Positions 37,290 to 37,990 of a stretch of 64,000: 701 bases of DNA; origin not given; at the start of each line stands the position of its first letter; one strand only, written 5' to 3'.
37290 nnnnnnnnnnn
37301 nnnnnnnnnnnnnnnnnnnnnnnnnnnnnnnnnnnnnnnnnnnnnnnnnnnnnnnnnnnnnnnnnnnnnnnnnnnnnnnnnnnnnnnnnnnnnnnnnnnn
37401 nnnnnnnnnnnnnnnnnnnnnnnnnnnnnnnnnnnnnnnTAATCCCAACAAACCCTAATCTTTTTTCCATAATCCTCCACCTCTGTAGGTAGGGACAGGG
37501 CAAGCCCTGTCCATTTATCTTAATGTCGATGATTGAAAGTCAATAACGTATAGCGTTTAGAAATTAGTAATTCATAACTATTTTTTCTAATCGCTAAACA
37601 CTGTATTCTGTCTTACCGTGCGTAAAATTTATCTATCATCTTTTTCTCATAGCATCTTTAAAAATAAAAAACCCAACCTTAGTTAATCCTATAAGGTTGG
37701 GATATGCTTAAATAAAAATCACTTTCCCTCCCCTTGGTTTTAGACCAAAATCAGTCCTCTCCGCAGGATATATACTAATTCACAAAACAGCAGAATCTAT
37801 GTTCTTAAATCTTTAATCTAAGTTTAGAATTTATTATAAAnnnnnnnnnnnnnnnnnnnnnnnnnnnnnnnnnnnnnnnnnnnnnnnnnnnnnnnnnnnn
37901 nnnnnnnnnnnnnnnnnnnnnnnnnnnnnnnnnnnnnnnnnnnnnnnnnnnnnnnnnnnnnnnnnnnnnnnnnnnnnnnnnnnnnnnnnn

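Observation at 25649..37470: Glycine-cleavage/lipoylation operon joined to the [FeFe]-hydrogenase H-cluster maturase cluster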

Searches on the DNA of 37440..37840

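Call 69: search_rna_families(source=window, start=37440, end=37840, threshold=evalue, max_evalue=5)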
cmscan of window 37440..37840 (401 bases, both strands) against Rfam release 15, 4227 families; matches with E-value up to 5: 4.
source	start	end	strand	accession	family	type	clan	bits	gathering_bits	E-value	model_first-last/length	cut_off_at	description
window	37657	37781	-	RF00557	L10_leader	Cis-reg; leader;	-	17.8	44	1.1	1-138/138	no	Ribosomal protein L10 leader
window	37663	37723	-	RF00110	RybB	Gene; sRNA;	-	16.7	40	0.61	1-79/79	no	RybB RNA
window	37530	37594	+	RF01459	rliE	Gene; sRNA;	-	16.3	90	2.5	1-222/222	no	Listeria sRNA rliE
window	37583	37635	-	RF03707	mir-1892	Gene; miRNA;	-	15.6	86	1.9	1-80/80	no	mir-1892 microRNA precursor family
